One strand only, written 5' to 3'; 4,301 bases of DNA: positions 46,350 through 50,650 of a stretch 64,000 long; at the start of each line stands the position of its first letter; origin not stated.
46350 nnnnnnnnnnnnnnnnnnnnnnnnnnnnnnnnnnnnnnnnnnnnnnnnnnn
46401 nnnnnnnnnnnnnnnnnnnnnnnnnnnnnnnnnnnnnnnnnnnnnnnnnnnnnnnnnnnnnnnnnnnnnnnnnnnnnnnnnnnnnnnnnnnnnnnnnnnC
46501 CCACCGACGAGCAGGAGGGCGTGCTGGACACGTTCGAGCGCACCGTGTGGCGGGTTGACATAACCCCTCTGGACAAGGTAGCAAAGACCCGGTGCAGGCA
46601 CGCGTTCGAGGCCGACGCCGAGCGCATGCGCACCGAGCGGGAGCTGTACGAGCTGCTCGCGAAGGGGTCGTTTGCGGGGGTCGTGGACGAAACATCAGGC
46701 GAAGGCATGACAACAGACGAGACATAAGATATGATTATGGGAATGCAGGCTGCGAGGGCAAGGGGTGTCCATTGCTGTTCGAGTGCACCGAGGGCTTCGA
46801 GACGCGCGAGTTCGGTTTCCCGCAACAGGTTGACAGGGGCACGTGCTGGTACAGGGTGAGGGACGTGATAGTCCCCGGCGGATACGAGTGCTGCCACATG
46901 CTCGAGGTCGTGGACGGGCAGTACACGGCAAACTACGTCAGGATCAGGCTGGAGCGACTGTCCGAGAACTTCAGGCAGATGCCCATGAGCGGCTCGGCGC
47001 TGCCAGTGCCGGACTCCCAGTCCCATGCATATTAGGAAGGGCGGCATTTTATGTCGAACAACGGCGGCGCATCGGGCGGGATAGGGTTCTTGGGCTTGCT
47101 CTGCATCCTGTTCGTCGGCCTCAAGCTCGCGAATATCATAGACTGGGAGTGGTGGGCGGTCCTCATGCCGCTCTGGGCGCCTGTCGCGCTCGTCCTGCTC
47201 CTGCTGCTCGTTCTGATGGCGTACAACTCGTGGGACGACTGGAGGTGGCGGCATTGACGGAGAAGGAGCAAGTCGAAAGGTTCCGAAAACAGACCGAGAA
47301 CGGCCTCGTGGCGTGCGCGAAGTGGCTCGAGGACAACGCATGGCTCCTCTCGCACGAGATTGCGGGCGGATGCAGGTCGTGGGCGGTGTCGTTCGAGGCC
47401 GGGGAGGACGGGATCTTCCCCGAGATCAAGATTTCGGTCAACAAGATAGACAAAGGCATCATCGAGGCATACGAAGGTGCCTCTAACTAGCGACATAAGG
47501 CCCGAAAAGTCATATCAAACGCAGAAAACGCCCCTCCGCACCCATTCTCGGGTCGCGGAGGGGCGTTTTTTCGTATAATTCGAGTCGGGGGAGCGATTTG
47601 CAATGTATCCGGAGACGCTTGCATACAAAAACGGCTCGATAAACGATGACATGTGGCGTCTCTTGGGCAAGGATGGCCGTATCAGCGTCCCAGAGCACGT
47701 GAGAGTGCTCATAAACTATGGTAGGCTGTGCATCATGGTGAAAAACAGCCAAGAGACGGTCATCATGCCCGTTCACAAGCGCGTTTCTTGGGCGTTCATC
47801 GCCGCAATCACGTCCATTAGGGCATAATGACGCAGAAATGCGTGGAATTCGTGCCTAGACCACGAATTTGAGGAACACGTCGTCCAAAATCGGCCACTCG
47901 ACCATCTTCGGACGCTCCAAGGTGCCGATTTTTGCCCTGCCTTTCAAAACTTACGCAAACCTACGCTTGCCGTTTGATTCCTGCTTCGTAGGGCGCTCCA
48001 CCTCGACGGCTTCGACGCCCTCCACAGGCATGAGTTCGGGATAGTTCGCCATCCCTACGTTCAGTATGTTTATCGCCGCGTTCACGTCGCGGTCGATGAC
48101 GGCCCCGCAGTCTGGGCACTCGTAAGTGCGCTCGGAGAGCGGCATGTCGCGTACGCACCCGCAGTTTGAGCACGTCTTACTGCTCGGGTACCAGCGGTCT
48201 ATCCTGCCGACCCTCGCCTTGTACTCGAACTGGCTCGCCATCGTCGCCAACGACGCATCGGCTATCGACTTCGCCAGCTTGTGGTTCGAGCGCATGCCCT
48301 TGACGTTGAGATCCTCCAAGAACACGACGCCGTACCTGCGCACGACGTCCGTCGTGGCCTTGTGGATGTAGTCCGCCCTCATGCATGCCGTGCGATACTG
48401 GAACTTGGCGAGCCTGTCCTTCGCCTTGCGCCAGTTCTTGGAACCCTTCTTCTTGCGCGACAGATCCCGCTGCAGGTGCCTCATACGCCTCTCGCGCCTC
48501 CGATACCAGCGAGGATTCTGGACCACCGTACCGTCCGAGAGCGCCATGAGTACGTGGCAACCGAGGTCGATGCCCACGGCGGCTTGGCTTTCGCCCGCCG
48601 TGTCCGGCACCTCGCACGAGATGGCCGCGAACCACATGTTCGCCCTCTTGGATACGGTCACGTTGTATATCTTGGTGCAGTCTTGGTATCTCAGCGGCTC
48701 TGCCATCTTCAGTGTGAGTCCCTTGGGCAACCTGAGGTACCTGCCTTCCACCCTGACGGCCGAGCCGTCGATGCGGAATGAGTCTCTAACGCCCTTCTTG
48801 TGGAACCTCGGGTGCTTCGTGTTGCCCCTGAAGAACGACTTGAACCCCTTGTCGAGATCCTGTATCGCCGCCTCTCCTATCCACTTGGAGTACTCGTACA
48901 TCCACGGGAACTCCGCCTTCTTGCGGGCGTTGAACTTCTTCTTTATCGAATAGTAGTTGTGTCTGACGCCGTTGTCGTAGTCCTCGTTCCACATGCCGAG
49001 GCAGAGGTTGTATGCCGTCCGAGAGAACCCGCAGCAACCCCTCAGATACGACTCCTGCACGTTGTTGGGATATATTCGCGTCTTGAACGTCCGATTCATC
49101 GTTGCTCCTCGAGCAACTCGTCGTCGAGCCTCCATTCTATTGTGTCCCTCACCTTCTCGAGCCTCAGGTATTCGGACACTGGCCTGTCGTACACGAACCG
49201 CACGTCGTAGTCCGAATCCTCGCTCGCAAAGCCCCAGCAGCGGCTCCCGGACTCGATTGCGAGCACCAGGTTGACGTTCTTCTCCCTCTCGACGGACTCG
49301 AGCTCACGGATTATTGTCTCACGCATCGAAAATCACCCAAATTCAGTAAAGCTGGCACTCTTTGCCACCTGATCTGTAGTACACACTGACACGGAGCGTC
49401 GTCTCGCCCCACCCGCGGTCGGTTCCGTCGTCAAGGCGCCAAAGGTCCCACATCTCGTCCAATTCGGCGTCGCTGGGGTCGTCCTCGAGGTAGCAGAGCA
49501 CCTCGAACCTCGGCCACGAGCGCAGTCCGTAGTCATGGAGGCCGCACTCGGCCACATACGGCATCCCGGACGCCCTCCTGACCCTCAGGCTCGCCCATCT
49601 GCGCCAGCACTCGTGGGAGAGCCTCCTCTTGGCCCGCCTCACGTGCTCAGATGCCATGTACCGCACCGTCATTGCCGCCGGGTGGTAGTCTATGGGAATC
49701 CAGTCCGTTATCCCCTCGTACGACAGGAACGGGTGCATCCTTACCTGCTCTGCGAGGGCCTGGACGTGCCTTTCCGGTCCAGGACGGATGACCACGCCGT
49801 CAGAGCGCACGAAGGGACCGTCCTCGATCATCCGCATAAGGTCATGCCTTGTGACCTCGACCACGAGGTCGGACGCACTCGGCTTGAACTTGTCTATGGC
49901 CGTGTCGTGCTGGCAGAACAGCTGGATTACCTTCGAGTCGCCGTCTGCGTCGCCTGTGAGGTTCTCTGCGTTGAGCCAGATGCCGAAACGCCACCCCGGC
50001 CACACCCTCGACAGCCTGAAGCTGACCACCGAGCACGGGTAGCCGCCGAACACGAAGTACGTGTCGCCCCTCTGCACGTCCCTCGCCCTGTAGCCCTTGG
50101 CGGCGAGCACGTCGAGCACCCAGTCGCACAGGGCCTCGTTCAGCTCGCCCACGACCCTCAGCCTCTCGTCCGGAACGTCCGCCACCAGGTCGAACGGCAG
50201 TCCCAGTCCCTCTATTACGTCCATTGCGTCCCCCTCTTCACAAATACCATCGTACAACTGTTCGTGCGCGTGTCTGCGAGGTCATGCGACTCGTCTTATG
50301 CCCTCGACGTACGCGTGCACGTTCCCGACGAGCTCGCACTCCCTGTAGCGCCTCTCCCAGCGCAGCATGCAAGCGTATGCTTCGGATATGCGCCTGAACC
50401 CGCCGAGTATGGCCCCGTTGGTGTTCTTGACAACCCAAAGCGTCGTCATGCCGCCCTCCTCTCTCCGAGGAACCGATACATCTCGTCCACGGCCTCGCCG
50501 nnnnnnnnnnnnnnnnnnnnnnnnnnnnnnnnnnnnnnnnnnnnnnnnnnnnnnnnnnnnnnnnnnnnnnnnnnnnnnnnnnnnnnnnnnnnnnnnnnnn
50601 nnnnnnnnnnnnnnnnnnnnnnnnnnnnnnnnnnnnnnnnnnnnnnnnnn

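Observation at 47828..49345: Solo TnpB element on the minus strand at the junction of the two convergent arms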

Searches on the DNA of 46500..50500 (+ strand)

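Call 7: search_dna_similar(query=window:46500-50500:+, collection=phages, mode=distant, max_rows=25)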
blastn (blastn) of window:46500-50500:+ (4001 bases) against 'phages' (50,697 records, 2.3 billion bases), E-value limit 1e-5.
No match.
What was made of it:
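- Tried and rejected: blastn of the 4-kb region against the phage collection gave no match (call 7).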

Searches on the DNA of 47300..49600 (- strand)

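Call 6: search_rna_families(source=window, start=47300, end=49600, threshold=evalue, max_evalue=10, show_alignments=3)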
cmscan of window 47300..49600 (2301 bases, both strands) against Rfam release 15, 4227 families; matches with E-value up to 10: 4.
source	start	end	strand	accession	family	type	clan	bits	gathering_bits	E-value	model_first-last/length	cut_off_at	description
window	47514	47579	-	RF00693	mir-147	Gene; miRNA;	-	23.1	57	0.09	1-78/78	no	mir-147 microRNA precursor family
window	47502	47567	+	RF02844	RefA9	Gene; antisense;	-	21.1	49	3.7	1-64/64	no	Enterococcus sRNA A9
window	47525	47587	-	RF02450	ncr1175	Gene; sRNA;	-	17.8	60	4.8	1-110/110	no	Bacillus sRNA ncr1175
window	47524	47570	+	RF03257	mir-4427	Gene; miRNA;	-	16.6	86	6.3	1-68/68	no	mir-4427 microRNA precursor family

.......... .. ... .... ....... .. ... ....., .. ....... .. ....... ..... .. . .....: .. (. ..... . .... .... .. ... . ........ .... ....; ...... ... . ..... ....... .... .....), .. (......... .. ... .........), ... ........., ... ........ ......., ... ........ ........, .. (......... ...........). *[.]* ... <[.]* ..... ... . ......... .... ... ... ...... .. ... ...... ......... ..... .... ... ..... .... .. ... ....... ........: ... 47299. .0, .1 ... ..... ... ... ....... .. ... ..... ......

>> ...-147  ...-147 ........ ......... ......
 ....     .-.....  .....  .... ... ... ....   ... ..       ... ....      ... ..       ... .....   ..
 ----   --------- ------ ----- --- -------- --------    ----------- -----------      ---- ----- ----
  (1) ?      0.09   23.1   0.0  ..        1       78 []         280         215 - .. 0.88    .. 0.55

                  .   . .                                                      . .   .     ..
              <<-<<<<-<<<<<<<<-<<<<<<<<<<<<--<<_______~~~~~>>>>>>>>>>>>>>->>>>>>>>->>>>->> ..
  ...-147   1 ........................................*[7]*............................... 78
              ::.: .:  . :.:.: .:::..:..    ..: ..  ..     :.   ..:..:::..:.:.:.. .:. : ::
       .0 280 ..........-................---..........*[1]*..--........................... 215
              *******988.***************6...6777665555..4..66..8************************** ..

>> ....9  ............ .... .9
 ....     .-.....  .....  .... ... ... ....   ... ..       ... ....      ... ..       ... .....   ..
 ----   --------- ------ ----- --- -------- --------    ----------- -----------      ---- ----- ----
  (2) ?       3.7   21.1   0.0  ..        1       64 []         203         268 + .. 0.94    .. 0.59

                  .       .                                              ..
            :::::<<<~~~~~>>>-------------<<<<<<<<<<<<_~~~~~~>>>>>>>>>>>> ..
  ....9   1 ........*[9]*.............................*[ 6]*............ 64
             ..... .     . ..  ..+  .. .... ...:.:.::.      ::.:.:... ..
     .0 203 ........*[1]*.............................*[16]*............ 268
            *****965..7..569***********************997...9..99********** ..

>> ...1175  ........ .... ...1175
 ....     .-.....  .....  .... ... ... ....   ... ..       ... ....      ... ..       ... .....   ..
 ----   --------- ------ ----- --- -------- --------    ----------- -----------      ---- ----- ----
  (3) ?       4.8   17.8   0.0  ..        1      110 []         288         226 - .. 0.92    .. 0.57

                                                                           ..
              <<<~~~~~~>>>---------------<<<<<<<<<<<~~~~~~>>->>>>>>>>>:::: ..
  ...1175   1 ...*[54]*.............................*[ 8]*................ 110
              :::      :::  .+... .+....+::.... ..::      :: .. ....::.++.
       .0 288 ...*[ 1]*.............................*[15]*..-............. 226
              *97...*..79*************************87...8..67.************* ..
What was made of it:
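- On Known Rfam RNA families (including any TnpB/IS607 omega-RNA motifs held there): No match in 47300-49600 beyond chance hits on a terminator hairpin (call 6).
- No Rfam family matches there (call 6).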

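Call 65: build_rna_model(alignment_id=A3, structure=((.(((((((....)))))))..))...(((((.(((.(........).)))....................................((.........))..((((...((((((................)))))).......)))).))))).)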
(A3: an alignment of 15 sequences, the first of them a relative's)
Model R1 built from alignment A3 (15 sequences, 156 columns); structure: as given.
model positions 135; base pairs 30; branch points 3; effective number of sequences 1.29; information 0.589 bits per position. Calibrated on 0.2 Mb of random sequence (short: E-values are rough).
structure used (alignment columns):
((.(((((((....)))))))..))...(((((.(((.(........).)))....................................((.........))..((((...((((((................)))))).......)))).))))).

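Call 66: search_with_rna_model(model_id=R1, source=window, max_evalue=10, show_alignments=1)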
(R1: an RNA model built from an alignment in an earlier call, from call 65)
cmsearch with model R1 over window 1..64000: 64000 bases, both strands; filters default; matches with E-value up to 10: 3.
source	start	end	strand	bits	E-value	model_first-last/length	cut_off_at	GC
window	47937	48058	-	125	1.2e-29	1-135/135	no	0.57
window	1032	1119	-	15.7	0.016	1-135/135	no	0.68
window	4729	4851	+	10.6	0.3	1-135/135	no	0.62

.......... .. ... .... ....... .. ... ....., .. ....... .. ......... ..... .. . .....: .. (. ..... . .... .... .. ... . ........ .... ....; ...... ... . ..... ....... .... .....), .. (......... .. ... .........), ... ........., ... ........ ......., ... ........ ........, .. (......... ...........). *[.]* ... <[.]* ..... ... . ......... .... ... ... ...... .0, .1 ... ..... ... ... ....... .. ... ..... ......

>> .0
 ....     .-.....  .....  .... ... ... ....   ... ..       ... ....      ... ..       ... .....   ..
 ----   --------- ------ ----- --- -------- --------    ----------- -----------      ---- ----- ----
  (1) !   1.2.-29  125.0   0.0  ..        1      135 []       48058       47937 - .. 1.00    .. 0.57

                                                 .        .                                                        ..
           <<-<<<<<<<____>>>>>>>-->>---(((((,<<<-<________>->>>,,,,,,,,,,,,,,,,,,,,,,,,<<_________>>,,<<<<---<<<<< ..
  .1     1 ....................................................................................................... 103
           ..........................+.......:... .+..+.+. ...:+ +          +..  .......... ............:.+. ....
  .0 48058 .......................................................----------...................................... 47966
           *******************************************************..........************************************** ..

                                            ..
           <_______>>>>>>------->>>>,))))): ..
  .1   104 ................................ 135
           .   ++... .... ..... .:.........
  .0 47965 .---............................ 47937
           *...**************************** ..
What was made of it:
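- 47937..48058 (-): omega-RNA (reRNA) scaffold, overlapping the last 35 codons and the stop of tnpB and ending at the right end ............. The 5' end is not determined. A covariance model built without the window hits 47937-48058(-) at 125 bits, E 1e-29 (call 66).
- The scaffold scores 125 bits against a family model (call 66).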

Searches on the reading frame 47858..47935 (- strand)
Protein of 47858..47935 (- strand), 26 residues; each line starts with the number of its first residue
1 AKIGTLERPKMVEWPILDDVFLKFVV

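Call 54: search_protein_families(library=pfam, proteins=[window:47858-47935:-], max_evalue=10)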
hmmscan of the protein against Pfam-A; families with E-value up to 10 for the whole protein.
seq(26 aa): 0 families
